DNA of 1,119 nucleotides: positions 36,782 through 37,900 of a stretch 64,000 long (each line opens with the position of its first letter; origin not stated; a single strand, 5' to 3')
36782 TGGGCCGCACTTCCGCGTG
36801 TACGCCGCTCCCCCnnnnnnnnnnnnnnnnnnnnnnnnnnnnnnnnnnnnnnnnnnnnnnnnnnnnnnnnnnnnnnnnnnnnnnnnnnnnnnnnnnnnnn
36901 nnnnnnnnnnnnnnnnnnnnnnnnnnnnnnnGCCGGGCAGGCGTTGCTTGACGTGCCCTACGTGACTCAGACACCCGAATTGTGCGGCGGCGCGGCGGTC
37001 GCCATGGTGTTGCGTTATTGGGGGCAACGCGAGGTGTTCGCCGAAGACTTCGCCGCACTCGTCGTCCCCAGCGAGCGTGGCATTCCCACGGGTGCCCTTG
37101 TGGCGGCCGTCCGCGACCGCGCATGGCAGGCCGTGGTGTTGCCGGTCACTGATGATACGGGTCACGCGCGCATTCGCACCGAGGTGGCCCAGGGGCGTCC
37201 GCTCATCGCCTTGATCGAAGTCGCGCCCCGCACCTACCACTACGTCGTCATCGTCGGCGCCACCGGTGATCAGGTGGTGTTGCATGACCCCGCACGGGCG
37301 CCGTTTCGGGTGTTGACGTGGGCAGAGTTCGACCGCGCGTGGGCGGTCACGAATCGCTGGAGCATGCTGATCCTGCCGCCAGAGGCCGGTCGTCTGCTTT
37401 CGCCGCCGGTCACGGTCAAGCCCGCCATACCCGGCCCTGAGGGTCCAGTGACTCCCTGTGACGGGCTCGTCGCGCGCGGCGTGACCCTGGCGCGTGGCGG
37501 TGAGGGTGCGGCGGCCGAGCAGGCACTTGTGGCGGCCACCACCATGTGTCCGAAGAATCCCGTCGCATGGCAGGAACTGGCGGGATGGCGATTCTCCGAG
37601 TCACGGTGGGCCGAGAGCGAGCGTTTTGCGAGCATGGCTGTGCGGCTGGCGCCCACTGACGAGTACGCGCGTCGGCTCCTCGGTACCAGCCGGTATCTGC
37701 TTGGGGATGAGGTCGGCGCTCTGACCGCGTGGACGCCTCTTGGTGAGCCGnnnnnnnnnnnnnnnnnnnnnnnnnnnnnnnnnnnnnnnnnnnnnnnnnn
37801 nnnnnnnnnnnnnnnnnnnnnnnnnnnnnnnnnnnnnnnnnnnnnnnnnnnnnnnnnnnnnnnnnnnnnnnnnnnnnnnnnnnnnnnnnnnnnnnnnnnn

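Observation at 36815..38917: C39-like cysteine peptidase fused to TPR, POTRA and an Omp85-type outer-membrane barrel in one 700-aa protein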

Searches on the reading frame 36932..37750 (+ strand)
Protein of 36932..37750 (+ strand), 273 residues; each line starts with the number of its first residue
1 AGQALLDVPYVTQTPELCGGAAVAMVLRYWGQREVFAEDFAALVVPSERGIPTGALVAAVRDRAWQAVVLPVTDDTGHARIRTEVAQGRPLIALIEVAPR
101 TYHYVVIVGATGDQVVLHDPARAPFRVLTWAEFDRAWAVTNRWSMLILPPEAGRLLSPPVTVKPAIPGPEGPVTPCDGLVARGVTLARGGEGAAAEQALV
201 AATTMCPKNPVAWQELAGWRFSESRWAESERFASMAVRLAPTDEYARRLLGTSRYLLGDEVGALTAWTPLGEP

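Call 36: search_dna_similar(query=window:36932-37750:+, collection=plasmids, mode=protein, max_evalue=0.001, max_rows=25)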
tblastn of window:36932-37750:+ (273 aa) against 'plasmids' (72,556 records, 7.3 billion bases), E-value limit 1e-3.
Records with a match: 2; places in all: 2; records where one place covers at least 80% of the query: 0.
Best place of each record, by identity: <60% 2.
By first word of the organism name: Deinococcus 1; Azoarcus 1.
By predicted mobility (MOB-suite, as given by PLSDB): non-mobilizable 1; mobilizable 1.
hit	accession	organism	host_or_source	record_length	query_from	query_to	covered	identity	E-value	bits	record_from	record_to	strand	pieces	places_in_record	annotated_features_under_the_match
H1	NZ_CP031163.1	Deinococcus wulumuqiensis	cell culture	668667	1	137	50%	34.3%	9e-5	51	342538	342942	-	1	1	LysM peptidoglycan-binding domain-containing protein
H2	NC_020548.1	Azoarcus sp. KH32C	-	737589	7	151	53%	31.8%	2e-5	53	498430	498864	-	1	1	PA2778 family cysteine peptidase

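Call 38: get_annotated_region(hit=H2, flank=5000)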
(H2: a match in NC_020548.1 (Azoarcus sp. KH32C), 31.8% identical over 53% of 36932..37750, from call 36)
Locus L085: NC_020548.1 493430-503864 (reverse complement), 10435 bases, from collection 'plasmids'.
description: Azoarcus sp. KH32C plasmid pAZKH, complete sequence
organism: Azoarcus sp. KH32C (NCBI taxid 748247)
taxonomy: Bacteria; Pseudomonadota; Betaproteobacteria; Rhodocyclales; Zoogloeaceae; Azoarcus; Azoarcus sp. KH32C
host: -; source: -; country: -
typing (MOB-suite, as given by PLSDB): mobilizable; replicon rep_cluster_432; relaxase MOBP
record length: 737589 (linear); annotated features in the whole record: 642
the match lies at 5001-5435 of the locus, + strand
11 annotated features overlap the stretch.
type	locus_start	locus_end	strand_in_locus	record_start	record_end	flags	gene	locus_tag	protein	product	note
CDS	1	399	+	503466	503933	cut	-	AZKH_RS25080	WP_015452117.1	group 1 truncated hemoglobin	-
CDS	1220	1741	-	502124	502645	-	-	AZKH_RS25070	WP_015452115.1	phasin family protein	-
CDS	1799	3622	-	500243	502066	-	-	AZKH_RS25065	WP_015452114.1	EAL domain-containing protein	-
CDS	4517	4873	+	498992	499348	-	-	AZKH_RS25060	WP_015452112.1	PA2779 family protein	-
CDS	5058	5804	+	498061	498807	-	-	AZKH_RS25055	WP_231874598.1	PA2778 family cysteine peptidase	-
CDS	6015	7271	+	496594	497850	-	-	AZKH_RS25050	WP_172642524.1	putative Na+/H+ antiporter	-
CDS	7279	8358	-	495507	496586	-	-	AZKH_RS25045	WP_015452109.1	alpha/beta fold hydrolase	-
CDS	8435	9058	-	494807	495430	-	-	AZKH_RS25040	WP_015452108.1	glutathione S-transferase family protein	-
CDS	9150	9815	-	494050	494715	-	-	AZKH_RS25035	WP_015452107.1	rhomboid family intramembrane serine protease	-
CDS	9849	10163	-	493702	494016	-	-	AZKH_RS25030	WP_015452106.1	hypothetical protein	-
CDS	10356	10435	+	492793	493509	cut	-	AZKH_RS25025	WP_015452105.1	VIT family protein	-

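Call 47: find_homologous_proteins(query=L085:4517-4870:+, max_evalue=0.001)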
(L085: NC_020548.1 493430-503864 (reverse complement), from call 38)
Query L085:4517-4870:+ (118 aa): 159 proteins with E <= 0.001 among 239 candidates; the best 120 are listed.
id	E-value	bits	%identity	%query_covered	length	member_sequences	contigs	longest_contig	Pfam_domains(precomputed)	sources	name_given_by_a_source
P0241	2.9e-62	225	97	100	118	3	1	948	PF20332.4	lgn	-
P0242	1.7e-60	219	96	88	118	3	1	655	PF20332.4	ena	-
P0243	1.1e-53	198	84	100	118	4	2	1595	PF20332.4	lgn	-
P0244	2.5e-52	193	81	100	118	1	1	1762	PF20332.4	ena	-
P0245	3.3e-52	193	82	100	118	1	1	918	PF20332.4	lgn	-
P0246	4.9e-52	192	82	100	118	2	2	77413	PF20332.4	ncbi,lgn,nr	ncbi:hypothetical protein AZOA_22290 [Azoarcus sp. Aa7]|nr:hypothetical protein [Azoarcus sp. Aa7]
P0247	6.3e-52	192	83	88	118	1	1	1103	PF20332.4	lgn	-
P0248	1.8e-50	187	78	100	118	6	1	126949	PF20332.4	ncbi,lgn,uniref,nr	ncbi:PA2779 family protein [Aromatoleum toluclasticum]|uniref:PA2779 family protein n=1 Tax=Aromatol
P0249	3.4e-50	186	80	100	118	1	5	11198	PF20332.4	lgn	-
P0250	5.1e-50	186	80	100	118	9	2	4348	PF20332.4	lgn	-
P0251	6.9e-49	182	77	100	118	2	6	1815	PF20332.4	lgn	-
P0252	7.6e-49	182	80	88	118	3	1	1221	PF20332.4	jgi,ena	-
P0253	1.0e-48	182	80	100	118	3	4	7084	PF20332.4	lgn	-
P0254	1.4e-48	181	77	100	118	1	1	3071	PF20332.4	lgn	-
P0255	2.6e-48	180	75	100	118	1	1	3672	PF20332.4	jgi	jgi:hypothetical protein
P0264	4.9e-47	176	75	98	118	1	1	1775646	PF20332.4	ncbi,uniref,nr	ncbi:PA2779 family protein [Dechloromonas sp. XY25]|uniref:PA2779 family protein n=1 Tax=Dechloromon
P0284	3.2e-31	126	62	89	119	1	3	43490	PF20332.4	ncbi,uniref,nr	ncbi:PA2779 family protein [Ramlibacter sp. 2FC]|uniref:PA2779 family protein n=1 Tax=Ramlibacter sp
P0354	2.5e-25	107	53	78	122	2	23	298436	PF20332.4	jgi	jgi:hypothetical protein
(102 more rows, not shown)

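Call 67: predict_structure(alignment_id=A3)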
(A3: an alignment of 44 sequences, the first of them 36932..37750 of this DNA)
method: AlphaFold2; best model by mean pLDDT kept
length: 273 residues; sequences in the alignment: 44
mean_pLDDT: 88.8   pTM: 0.59
mean pLDDT of the five models: 88.8, 88.7, 88.5, 81.7, 79.8
residues with pLDDT >= 90: 204; 70-90: 42; 50-70: 10; < 50: 17
segments of 3 or more residues with pLDDT < 50: 155-169
pLDDT, mean of each block of 10 residues (from residue 1): 77 91 96 92 91 95 94 81 94 93 95 94 90 93 93 50 39 84 93 95 96 98 96 98 96 96 94 62
secondary structure, 60 per line:
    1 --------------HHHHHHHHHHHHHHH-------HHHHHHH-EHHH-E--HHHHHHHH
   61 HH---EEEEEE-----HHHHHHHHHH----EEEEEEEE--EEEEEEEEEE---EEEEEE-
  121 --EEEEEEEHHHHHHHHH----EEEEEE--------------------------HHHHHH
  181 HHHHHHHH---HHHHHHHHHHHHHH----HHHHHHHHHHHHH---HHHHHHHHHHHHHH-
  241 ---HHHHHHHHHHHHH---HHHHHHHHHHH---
elements in order: H15-29 H37-43 H53-62 E66-71 H77-86 E91-98 E101-110 E114-119 E123-129 H130-138 E143-148 H175-188 H192-205 H210-222 H226-239 H244-256 H260-270

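Call 69: fold_search(model_id=the predicted structure, library=pdb)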
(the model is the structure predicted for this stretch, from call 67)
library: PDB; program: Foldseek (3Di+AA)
matches with E <= 10: 1588; with E <= 0.001: 121
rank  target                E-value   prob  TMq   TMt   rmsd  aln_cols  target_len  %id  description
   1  3erv                  4.7e-06  1.00  0.45  0.60   3.8       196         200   18  Crystal structure of an putative C39-like peptidase from Bacillus anthracis (released 2008-10-14)
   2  8vp5_B                8.9e-06  1.00  0.43  0.18  17.6       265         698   15  Cryo-EM structure of the ABC transporter PCAT1 bound with ADP and Substrate (released 2024-10-30)
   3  8vp5_A                2.1e-05  1.00  0.43  0.17  18.5       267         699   15  Cryo-EM structure of the ABC transporter PCAT1 bound with ADP and Substrate (released 2024-10-30)
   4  3k8u                  2.5e-05  1.00  0.44  0.84   2.2       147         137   19  Crystal Structure of the Peptidase Domain of Streptococcus ComA, a Bi-functional ABC Transporter Involved in Quorum Sens (released 2010-02-23)
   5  7t55_A                2.7e-05  1.00  0.43  0.17  18.4       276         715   16  Cryo-EM structure of PCAT1 in the inward-facing wide conformation under ATP turnover condition (released 2022-02-02)
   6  6v9z_A                3.0e-05  1.00  0.44  0.18  17.6       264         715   14  Cryo-EM structure of PCAT1 bound to its CtA peptide substrate (released 2020-01-22)
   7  6mpz_A                3.2e-05  1.00  0.43  0.79   3.1       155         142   22  Crystal structure of a double glycine motif protease from AMS/PCAT transporter in complex with the leader peptide (released 2019-02-06)
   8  8vp9_B                3.6e-05  1.00  0.41  0.17  18.5       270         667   16  Cryo-EM structure of the cysteine-free ABC transporter PCAT1 bound with ADP and Substrate (released 2024-10-30)
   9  5xe9_A                3.8e-05  1.00  0.42  0.81   2.4       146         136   18  Crystal Structure of the Complex of the Peptidase Domain of Streptococcus mutans ComA with a Small Molecule Inhibitor. (released 2017-06-28)
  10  9azl_A                3.8e-05  1.00  0.45  0.18  18.5       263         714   15  Cryo-EM structure of the ABC transporter PCAT1 bound with MgADP class1 (released 2024-10-30)
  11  6mpz_D                4.2e-05  1.00  0.43  0.78   3.0       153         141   22  Crystal structure of a double glycine motif protease from AMS/PCAT transporter in complex with the leader peptide (released 2019-02-06)
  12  2wqh                  4.4e-05  1.00  0.33  0.81   3.1        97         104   22  Crystal structure of CTPR3Y3 (released 2010-04-07)
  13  8vp6_A                4.9e-05  1.00  0.43  0.19  18.9       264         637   17  Cryo-EM structure of the ABC transporter PCAT1 bound with Mg_class_2 (released 2024-10-30)
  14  8gs1_D                5.2e-05  1.00  0.38  0.32  17.7       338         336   15  Crystal structure of AziU2-U3 complex from Streptomyces sahachiroi NRRL2485 (released 2023-09-06)
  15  6mpz_B                5.4e-05  1.00  0.42  0.78   2.5       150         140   23  Crystal structure of a double glycine motif protease from AMS/PCAT transporter in complex with the leader peptide (released 2019-02-06)
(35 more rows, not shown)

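Call 81: find_encoding_contigs(protein=P0264, flank=5000, max_places=1)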
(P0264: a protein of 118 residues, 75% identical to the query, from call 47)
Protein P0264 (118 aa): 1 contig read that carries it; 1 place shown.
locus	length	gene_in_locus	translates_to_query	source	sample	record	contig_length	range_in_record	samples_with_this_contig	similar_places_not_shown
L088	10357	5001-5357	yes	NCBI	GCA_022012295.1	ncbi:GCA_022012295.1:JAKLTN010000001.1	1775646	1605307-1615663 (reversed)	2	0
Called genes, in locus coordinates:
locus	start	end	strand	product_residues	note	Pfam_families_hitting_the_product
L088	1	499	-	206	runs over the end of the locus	PF01625:PMSR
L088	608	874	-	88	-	-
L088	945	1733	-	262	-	PF00174:Oxidored_molyb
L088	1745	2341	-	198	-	PF01292:Ni_hydr_CYTB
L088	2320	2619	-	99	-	-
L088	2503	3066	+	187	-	PF07638:Sigma70_ECF (weak), PF04542:Sigma70_r2, PF08281:Sigma70_r4_2, PF04545:Sigma70_r4 (weak)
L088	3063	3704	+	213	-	PF06532:NrsF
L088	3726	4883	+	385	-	PF01734:Patatin, PF12536:DUF3734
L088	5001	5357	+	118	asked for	PF20332:DUF6627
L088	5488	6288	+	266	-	PF13529:Peptidase_C39_2, PF13428:TPR_14 (faint), PF13424:TPR_12 (faint), PF13432:TPR_16, PF00515:TPR_1 (faint), PF13432:TPR_16, PF14559:TPR_19 (weak), PF13431:TPR_17 (weak), +2 more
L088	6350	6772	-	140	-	-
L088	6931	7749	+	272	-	PF01209:Ubie_methyltran, PF13489:Methyltransf_23 (weak), PF13847:Methyltransf_31, PF08241:Methyltransf_11, PF08242:Methyltransf_12, PF13649:Methyltransf_25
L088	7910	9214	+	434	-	PF01595:CNNM, PF00571:CBS (weak), PF03471:CorC_HlyC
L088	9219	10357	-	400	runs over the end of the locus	PF00072:Response_reg, PF00563:EAL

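Call 82: find_encoding_contigs(protein=P0284, flank=5000, max_places=1)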
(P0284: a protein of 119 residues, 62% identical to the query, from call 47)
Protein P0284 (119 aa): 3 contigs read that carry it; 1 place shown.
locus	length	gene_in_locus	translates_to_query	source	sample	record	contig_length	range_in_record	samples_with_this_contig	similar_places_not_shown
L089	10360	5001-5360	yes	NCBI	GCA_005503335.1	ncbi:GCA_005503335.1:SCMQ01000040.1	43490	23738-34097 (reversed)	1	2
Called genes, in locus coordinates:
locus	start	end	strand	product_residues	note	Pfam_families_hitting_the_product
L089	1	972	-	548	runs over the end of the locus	PF00501:AMP-binding, PF13193:AMP-binding_C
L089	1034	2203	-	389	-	PF02771:Acyl-CoA_dh_N, PF02770:Acyl-CoA_dh_M, PF00441:Acyl-CoA_dh_1, PF08028:Acyl-CoA_dh_2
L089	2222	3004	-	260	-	PF00378:ECH_1, PF16113:ECH_2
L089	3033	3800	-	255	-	PF00106:adh_short, PF08659:KR, PF01370:Epimerase (weak), PF13561:adh_short_C2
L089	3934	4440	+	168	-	PF12802:MarR_2, PF01047:MarR (weak)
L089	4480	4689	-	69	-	-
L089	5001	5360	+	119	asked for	PF20332:DUF6627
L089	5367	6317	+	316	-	PF03412:Peptidase_C39 (weak), PF13529:Peptidase_C39_2, PF00515:TPR_1 (faint), PF07719:TPR_2 (faint), PF13424:TPR_12 (faint), PF13432:TPR_16, PF13414:TPR_11 (weak), PF14559:TPR_19 (weak), +2 more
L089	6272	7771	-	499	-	PF01555:N6_N4_Mtase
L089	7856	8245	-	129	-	PF05016:ParE_toxin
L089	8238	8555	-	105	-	PF02604:PhdYeFM_antitox (weak)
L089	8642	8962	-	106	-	-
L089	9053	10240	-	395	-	PF02661:Fic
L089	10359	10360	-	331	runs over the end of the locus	PF03401:TctC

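Call 83: find_encoding_contigs(protein=P0354, flank=5000, max_places=1)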
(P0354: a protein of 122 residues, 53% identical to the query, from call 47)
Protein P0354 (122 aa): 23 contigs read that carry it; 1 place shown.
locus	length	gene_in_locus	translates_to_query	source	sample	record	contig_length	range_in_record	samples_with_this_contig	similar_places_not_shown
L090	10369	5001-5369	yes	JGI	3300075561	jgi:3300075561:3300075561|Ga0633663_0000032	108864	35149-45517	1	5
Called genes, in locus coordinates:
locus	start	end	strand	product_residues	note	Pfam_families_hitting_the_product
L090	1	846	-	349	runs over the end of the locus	PF12852:Cupin_6, PF12833:HTH_18, PF00165:HTH_AraC (weak)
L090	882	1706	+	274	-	PF01209:Ubie_methyltran, PF13489:Methyltransf_23, PF01728:FtsJ (weak), PF05148:Methyltransf_8 (weak), PF13847:Methyltransf_31, PF08241:Methyltransf_11, PF08242:Methyltransf_12, PF13649:Methyltransf_25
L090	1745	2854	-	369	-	PF04055:Radical_SAM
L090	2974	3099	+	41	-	PF01243:PNPOx_N (weak)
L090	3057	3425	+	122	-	PF01243:PNPOx_N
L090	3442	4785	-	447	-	-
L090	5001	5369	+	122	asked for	PF20332:DUF6627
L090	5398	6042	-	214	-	PF07883:Cupin_2 (faint), PF13759:2OG-FeII_Oxy_5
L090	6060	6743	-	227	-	-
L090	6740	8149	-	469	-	PF05694:SBP56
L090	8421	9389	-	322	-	PF03401:TctC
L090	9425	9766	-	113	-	PF23544:AtuA_ferredoxin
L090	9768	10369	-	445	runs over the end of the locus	PF07287:AtuA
